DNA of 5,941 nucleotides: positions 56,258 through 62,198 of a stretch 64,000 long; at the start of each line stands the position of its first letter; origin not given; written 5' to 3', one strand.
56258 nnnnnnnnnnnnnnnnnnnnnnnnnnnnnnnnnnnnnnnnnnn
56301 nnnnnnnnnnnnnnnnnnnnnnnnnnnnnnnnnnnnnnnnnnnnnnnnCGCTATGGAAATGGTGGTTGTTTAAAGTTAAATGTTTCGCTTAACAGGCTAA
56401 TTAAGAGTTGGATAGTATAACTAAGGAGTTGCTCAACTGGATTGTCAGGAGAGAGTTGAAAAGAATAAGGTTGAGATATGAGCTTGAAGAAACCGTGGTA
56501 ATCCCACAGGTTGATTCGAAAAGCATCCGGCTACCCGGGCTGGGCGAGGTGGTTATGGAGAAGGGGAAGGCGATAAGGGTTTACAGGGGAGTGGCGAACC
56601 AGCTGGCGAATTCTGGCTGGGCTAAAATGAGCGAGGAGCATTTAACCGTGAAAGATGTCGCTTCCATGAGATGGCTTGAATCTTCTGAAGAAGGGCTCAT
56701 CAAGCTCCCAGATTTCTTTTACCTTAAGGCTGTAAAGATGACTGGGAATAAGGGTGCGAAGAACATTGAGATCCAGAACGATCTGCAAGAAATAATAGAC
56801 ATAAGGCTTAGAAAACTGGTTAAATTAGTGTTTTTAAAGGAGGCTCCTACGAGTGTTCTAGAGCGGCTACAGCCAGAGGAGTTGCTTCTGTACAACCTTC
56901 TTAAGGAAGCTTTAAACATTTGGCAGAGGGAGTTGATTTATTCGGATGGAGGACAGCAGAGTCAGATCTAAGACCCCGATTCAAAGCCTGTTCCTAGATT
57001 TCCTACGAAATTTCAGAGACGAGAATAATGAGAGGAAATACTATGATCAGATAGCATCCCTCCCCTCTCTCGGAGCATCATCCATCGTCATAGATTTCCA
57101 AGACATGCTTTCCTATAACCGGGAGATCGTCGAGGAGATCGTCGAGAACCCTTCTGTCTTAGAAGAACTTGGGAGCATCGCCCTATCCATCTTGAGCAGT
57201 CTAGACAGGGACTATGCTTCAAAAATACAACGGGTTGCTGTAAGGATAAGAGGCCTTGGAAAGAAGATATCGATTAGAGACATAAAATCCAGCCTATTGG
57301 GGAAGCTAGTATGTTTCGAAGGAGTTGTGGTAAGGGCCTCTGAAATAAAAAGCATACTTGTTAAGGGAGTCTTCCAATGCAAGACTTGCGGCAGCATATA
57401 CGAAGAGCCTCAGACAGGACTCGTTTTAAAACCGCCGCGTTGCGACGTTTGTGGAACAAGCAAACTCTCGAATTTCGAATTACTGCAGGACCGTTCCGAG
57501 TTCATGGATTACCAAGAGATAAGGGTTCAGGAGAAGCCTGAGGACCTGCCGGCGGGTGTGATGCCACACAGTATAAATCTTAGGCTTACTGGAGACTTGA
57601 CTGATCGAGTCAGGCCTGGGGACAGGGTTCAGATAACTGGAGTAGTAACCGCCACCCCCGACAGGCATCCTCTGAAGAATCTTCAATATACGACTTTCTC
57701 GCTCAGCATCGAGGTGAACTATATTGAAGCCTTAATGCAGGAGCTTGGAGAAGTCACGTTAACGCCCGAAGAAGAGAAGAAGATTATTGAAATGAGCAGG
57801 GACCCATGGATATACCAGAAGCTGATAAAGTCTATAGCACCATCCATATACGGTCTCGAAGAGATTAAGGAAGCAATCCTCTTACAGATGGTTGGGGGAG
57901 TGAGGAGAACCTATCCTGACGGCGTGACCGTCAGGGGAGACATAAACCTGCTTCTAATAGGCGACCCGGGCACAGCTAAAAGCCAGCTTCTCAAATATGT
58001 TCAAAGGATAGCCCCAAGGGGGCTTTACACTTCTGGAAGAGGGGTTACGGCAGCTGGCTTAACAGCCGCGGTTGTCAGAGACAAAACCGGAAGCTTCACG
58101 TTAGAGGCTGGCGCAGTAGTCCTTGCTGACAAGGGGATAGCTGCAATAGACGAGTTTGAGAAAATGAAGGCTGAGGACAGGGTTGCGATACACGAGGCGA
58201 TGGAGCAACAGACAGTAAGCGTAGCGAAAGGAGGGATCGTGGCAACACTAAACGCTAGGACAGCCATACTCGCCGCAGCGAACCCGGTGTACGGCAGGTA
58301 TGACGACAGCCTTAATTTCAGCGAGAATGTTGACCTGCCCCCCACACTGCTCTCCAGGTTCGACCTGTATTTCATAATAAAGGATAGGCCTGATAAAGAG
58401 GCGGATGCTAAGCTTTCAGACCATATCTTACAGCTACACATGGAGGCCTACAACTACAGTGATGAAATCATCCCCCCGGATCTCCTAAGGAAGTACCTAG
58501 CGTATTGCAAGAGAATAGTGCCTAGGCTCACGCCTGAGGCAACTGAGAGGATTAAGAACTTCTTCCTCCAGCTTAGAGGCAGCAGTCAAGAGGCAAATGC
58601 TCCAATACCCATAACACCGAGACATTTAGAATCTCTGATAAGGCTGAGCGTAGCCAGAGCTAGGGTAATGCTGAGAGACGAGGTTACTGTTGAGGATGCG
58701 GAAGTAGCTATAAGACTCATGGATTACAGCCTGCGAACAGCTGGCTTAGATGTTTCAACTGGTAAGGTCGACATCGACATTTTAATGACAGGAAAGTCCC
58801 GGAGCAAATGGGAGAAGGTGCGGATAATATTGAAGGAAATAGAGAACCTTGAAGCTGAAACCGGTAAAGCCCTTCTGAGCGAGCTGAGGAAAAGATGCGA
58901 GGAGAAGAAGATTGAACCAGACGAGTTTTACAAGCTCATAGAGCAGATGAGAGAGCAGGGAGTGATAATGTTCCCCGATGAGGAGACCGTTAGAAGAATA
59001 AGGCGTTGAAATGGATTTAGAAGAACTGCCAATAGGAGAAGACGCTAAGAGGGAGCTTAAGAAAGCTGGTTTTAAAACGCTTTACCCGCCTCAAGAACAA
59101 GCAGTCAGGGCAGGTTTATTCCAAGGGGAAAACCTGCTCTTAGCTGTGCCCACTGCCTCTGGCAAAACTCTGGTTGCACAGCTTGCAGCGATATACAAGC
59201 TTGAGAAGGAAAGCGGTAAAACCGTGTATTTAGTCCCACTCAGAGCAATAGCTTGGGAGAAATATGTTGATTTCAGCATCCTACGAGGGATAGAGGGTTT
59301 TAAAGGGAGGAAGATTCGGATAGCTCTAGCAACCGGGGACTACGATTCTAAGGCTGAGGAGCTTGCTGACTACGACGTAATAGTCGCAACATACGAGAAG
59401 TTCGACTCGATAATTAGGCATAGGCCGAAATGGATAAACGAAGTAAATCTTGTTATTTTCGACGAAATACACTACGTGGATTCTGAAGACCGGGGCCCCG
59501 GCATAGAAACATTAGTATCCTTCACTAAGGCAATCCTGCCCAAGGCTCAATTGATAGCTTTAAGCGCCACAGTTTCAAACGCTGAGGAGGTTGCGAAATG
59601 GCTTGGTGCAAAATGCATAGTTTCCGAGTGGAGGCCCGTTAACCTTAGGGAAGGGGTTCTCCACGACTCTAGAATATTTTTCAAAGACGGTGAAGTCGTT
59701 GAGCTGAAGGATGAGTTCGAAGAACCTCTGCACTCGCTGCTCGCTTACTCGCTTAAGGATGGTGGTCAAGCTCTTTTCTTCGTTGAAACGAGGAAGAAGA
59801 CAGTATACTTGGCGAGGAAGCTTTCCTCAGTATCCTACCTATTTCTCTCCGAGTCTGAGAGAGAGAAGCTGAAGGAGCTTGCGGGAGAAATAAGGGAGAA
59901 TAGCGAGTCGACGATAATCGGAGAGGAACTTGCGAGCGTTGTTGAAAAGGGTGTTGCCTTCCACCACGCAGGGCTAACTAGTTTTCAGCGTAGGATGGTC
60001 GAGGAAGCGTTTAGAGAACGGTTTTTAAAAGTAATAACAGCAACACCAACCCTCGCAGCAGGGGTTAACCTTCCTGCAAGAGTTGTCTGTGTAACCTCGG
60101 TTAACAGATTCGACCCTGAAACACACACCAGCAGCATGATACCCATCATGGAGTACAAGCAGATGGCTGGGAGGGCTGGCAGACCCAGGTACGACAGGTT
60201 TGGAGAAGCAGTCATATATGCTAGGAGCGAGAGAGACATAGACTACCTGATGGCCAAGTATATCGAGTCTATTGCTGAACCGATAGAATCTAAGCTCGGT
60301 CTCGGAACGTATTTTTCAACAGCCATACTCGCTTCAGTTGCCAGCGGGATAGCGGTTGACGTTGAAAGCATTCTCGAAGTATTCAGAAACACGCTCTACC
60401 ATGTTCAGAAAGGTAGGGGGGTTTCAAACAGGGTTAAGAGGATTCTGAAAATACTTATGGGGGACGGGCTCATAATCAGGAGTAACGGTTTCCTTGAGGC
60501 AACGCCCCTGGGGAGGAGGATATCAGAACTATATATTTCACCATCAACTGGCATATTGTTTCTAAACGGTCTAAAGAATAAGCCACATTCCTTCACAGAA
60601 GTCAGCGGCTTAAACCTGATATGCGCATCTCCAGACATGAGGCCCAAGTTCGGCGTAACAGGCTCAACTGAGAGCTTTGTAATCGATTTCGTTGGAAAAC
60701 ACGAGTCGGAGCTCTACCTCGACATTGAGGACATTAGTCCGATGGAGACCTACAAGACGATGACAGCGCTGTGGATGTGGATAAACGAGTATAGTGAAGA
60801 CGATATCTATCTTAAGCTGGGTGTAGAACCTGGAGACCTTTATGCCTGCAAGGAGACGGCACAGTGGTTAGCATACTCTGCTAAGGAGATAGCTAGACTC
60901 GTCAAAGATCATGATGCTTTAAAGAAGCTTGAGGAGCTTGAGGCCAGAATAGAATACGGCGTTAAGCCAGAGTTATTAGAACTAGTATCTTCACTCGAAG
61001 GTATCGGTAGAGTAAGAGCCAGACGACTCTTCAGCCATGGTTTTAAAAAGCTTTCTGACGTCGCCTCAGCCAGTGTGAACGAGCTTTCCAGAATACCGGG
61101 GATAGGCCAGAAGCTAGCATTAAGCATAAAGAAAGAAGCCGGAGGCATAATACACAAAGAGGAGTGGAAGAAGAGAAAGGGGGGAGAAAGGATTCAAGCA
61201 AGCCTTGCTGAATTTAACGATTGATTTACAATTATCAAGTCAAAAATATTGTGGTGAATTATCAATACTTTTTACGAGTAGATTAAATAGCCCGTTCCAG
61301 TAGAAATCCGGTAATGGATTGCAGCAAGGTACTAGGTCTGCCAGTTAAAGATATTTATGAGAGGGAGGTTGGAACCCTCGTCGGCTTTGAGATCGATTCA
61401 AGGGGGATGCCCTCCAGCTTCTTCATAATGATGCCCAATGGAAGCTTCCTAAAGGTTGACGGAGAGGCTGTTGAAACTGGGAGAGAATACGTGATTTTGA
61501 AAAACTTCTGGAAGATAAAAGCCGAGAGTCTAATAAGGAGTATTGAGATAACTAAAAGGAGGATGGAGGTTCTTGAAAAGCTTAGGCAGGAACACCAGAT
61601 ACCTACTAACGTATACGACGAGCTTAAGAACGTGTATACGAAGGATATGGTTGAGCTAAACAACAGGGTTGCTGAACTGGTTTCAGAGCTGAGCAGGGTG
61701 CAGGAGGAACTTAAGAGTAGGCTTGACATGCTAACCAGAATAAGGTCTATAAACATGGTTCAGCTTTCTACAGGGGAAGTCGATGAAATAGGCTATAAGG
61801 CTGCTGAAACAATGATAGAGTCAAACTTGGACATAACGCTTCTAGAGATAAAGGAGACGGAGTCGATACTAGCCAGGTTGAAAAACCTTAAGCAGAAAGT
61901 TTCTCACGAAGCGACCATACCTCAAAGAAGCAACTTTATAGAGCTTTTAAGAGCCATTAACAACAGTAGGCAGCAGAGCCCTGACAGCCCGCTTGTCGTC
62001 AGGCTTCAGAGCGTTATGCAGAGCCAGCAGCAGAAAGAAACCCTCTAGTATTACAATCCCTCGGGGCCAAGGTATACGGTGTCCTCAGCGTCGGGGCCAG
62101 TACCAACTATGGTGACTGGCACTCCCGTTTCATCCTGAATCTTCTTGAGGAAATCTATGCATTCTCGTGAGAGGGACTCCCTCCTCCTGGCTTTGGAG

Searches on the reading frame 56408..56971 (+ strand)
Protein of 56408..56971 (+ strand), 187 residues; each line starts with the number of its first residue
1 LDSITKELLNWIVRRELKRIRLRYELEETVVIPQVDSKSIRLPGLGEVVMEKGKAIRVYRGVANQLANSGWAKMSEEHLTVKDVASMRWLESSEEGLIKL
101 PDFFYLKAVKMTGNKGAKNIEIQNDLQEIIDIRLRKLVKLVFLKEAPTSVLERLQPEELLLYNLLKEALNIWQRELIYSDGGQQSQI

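Call 53: search_protein_families(library=pfam, proteins=[window:56408-56971:+])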
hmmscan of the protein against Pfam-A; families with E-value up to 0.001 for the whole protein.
window:56408-56971:+ (187 aa): 1 family
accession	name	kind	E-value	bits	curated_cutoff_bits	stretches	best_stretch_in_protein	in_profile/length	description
PF05916.17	Sld5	-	6.6e-06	26.7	22.3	1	79-174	2-99/102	GINS complex protein helical bundle domain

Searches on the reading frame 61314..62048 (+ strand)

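Call 53: search_protein_families(library=pfam, proteins=[window:61314-62048:+])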
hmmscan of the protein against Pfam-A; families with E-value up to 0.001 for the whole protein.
window:61314-62048:+ (244 aa): 1 family
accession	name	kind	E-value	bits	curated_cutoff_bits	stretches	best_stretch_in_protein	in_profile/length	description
PF18822.6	CdvA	-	2.1e-10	41.1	30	1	82-197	1-116/123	CdvA-like coiled-coil domain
